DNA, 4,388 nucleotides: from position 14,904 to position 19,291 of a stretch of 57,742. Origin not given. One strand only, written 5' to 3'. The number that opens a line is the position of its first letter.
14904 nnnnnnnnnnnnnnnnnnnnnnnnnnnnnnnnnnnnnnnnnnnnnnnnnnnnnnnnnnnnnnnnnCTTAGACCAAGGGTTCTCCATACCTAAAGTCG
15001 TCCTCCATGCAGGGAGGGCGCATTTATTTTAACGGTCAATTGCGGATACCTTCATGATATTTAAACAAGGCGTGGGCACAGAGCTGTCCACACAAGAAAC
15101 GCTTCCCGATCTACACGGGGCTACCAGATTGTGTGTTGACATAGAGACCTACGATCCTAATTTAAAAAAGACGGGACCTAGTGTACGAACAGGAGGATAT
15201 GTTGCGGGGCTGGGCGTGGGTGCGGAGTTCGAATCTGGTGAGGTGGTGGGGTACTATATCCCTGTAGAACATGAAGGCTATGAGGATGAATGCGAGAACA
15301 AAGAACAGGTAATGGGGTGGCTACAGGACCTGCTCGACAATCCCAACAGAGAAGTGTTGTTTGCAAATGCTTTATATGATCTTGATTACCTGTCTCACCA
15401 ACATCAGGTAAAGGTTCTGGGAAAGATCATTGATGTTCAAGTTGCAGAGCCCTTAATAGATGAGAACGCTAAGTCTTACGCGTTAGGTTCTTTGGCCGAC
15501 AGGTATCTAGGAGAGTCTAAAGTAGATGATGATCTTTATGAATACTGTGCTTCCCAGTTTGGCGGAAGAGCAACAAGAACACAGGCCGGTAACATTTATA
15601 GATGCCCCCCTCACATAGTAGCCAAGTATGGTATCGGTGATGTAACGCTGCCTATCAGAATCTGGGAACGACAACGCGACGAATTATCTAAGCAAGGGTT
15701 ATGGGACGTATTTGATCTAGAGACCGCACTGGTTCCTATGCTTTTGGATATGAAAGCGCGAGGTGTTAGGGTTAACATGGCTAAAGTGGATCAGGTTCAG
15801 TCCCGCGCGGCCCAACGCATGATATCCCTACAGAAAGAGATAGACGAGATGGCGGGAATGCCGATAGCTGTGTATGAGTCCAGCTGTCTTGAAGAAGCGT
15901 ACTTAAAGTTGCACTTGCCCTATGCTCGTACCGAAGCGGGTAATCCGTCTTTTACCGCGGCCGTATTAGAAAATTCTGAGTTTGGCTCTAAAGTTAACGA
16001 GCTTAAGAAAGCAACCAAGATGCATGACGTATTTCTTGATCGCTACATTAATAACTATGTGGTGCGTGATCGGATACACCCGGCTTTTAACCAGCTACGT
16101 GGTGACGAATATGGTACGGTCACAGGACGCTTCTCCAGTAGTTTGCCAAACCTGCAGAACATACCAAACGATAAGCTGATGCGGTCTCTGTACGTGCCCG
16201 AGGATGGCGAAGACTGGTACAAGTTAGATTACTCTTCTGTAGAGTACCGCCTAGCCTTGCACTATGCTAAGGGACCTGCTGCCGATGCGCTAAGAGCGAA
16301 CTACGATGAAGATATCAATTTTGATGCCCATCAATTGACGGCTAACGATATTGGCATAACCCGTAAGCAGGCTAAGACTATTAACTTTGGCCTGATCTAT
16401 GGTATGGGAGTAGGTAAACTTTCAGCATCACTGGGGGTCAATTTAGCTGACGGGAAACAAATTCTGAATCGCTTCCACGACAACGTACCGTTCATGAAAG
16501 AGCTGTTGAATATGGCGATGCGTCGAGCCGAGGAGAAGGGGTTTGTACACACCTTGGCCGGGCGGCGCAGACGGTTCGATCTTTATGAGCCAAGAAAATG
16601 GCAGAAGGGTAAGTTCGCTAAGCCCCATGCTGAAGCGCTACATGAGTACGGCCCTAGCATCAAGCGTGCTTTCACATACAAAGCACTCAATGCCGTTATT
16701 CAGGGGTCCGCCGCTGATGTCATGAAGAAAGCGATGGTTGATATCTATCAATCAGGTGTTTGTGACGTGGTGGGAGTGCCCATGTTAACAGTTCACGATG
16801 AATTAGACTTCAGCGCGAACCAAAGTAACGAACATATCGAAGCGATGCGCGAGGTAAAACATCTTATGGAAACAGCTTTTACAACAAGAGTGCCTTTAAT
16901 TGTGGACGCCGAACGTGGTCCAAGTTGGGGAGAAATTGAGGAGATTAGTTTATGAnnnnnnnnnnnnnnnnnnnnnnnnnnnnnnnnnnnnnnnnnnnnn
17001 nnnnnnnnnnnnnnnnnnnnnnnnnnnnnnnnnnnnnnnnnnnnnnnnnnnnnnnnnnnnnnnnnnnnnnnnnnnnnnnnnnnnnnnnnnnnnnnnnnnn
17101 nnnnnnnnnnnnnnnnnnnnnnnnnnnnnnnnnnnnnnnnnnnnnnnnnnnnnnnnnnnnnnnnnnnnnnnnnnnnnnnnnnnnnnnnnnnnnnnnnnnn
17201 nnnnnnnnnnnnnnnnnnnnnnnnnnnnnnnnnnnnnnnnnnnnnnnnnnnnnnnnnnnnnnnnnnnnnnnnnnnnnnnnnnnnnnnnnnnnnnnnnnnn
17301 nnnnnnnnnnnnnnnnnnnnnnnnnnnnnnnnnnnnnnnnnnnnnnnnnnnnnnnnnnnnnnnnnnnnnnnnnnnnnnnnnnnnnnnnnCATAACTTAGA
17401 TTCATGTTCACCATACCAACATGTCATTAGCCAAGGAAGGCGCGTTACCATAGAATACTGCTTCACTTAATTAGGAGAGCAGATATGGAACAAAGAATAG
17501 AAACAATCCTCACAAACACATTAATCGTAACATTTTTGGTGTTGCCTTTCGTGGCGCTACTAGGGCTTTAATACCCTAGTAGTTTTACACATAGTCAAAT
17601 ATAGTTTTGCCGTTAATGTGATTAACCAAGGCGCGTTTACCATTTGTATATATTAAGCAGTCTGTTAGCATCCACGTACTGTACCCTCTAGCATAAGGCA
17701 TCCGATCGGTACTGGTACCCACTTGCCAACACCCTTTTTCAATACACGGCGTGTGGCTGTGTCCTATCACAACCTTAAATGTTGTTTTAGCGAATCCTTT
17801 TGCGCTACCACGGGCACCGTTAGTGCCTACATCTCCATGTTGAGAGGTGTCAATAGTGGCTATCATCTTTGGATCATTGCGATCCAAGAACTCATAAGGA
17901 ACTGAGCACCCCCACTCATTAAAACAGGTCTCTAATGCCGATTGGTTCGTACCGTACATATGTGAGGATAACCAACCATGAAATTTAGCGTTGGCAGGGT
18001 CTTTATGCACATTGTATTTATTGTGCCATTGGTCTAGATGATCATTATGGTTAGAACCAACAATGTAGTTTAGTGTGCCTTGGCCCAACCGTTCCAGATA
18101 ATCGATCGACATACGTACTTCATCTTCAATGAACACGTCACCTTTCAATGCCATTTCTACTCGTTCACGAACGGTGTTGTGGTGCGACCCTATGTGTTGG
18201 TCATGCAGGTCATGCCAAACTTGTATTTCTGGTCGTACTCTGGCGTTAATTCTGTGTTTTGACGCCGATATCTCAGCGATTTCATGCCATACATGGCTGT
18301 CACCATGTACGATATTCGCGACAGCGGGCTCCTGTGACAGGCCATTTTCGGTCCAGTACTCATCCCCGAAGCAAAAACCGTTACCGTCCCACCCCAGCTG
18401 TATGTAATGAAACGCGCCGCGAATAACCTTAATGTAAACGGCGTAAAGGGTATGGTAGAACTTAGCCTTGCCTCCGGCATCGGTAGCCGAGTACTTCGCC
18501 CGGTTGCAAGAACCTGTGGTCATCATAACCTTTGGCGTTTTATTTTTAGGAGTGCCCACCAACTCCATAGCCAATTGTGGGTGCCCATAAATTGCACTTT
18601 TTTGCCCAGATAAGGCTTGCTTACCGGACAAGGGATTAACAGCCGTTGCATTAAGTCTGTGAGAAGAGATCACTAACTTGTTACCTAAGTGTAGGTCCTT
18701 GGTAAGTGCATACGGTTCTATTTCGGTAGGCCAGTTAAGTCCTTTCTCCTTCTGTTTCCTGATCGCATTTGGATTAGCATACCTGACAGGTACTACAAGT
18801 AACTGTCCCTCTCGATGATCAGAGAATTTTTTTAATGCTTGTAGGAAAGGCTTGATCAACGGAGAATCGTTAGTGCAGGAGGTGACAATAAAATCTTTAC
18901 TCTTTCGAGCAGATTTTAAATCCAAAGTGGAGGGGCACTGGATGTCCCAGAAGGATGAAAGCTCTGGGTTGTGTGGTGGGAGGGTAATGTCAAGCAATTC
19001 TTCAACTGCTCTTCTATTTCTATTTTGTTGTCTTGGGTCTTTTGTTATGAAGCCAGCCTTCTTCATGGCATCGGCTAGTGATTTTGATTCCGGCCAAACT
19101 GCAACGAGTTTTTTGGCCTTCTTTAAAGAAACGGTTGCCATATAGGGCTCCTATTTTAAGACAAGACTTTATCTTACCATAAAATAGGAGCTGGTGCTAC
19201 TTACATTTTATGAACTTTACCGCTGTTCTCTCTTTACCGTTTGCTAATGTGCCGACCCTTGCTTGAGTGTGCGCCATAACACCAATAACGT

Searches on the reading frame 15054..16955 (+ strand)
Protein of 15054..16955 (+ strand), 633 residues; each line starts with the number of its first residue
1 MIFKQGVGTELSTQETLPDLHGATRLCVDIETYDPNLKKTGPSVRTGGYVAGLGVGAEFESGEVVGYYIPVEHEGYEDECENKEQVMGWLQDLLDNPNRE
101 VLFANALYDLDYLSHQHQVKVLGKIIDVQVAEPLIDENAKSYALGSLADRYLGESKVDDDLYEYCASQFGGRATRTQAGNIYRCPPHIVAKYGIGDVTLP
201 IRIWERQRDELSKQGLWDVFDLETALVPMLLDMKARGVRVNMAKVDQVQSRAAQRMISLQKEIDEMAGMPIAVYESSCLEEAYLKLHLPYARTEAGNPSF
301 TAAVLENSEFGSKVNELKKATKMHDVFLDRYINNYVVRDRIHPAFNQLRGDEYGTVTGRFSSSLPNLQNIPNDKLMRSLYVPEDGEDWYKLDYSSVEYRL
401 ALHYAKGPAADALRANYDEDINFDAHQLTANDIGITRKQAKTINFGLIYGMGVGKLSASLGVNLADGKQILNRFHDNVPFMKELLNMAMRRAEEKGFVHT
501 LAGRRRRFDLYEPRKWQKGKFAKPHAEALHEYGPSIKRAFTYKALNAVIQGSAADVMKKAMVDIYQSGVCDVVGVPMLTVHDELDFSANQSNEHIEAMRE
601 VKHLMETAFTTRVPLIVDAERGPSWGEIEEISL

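Call 11: search_protein_families(library=phrogs, proteins=[window:15054-16955:+], max_evalue=0.001)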
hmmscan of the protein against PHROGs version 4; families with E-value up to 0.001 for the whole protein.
window:15054-16955:+ (633 aa): 8 families
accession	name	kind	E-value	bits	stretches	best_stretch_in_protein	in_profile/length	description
phrog_17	-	DNA, RNA and nucleotide metabolism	5.1e-111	373.6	1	22-631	669-1236/1445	DNA polymerase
phrog_15971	-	DNA, RNA and nucleotide metabolism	3.9e-28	99.7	1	252-628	29-375/376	DNA polymerase I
phrog_12241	-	DNA, RNA and nucleotide metabolism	3.2e-18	67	1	65-270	158-365/502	DNA polymerase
phrog_5995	-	DNA, RNA and nucleotide metabolism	3.7e-16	60.4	1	447-615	4-154/236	DNA polymerase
phrog_2573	-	DNA, RNA and nucleotide metabolism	3.8e-14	53.6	1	436-608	85-248/336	DNA polymerase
phrog_10285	-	DNA, RNA and nucleotide metabolism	3.8e-13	50.2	1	363-619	28-312/321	DNA polymerase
phrog_23226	-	DNA, RNA and nucleotide metabolism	8.4e-05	22.2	0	436-479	417-461/611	DNA polymerase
phrog_9556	-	DNA, RNA and nucleotide metabolism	0.00017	21.7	0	354-371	423-440/441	DNA polymerase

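Call 12: search_dna_similar(query=window:15054-16955:+, collection=phages, mode=protein, max_rows=15)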
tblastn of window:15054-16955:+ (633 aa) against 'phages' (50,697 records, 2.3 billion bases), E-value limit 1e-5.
Records with a match: 4724; places in all: 4730; records where one place covers at least 80% of the query: 915.
Best place of each record, by identity: <60% 4724.
By first word of the organism name: Mycobacterium 1046; Vibrio 528; Klebsiella 509; Salmonella 392; Escherichia 331; Microbacterium 292; Pseudomonas 266; Staphylococcus 143; Gordonia 130; Enterococcus 93; and 115 more.
By host as written in the record: - 761; Mycobacterium smegmatis mc2 155 749; Klebsiella pneumoniae 245; Mycobacterium smegmatis mc#155 145; Microbacterium foliorum NRRL B-24224 132; Microbacterium foliorum NRRL B-24224 SEA 128; Escherichia coli 100; Gordonia terrae 3612 65; and 776 more.
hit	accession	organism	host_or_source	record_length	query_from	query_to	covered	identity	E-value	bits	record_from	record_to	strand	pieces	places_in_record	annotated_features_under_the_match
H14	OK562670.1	Stenotrophomonas phage vB_SM_ytsc_ply2008005c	Stenotrophomonas maltophilia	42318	17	631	97%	41.5%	4e-152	491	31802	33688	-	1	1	DNA polymerase A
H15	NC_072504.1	Stenotrophomonas phage vB_SM_ytsc_ply2008005c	Stenotrophomonas maltophilia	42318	17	631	97%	41.5%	4e-152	491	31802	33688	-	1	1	DNA polymerase A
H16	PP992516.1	Pseudomonas phage Baskent_P4_1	Pseudomonas aeruginosa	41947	17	631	97%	41.4%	1e-151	490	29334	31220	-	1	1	DNA polymerase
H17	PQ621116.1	Pseudomonas phage PSASB_03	Pseudomonas aeruginosa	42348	17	631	97%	41.4%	2e-151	489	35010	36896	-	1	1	DNA polymerase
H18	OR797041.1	Stenotrophomonas phage vB_SmaS_Bhz54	Stenotrophomonas maltophilia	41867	17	631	97%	41.2%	3e-151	489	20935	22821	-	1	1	putative DNA polymerase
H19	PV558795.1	Variovorax phage VPv64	Variovorax paradoxus DSM 645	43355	17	631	97%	40.9%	4e-148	480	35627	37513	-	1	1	record has no annotation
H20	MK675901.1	Shewanella phage S0112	Shewanella indica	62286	9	631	98%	38.9%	1e-138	452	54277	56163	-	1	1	DNA polymerase I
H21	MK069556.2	Microcystis phage Me-ZS1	Microcystis elabens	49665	9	633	99%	38.7%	2e-139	454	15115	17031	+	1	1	DNA polymerase A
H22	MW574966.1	phage 023Pt_psg01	unknown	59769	9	629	98%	39.0%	4e-124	410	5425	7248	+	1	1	DNA polymerase A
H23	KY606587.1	Dinoroseobacter phage vB_DshS-R5C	Dinoroseobacter shibae DFL12T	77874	6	627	98%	38.8%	1e-123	409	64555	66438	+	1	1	putative DNA polymerase A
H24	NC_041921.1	Dinoroseobacter phage vB_DshS-R5C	Dinoroseobacter shibae DFL12T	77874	6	627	98%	38.8%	1e-123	409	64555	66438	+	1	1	DNA polymerase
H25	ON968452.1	Pseudanabaena phage Pan1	Pseudanabaena sp.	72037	20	627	96%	38.8%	2e-122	405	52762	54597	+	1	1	DNA polymerase I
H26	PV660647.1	Salmonella phage vB_SE1_KM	Salmonella enterica subsp. enterica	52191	18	627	96%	38.3%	5e-122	404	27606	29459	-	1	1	DNA polymerase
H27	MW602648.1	Escherichia phage vB_EcoM_fHy-Eco03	Escherichia coli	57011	18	627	96%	38.3%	5e-122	404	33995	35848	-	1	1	DNA polymerase alpha subunit | putative structural protein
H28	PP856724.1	Salmonella phage vB_SEnST11_KE25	Salmonella enterica subsp. enterica ...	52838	18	627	96%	38.3%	6e-122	404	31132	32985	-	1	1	DNA polymerase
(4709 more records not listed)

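Call 29: find_encoding_contigs(protein=window:15054-16955:+, flank=2000, max_places=6)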
Protein window:15054-16955:+ (633 aa): no gene with exactly this product is on record in the collection.

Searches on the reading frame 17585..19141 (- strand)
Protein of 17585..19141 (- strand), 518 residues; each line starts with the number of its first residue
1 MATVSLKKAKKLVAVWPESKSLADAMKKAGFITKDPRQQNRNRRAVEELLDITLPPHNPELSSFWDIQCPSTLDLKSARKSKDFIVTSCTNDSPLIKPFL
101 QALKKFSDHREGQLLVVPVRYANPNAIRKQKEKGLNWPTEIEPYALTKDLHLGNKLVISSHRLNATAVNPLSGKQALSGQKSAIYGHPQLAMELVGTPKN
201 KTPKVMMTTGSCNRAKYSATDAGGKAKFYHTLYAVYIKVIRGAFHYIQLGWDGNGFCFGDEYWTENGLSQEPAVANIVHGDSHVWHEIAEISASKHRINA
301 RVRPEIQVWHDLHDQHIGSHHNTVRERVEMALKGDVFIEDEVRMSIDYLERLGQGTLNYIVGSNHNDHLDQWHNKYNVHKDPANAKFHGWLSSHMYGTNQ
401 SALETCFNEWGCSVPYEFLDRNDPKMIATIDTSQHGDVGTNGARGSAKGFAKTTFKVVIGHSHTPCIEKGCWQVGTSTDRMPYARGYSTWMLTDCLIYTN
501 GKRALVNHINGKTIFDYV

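Call 96: search_protein_families(library=phrogs, proteins=[window:17585-19141:-], max_evalue=0.00001)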
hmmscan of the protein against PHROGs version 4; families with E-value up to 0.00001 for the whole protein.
window:17585-19141:- (518 aa): 1 family
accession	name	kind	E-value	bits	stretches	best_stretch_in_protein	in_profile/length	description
phrog_1745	-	other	7.5e-102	342.7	1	71-513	76-539/542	DNA transfer protein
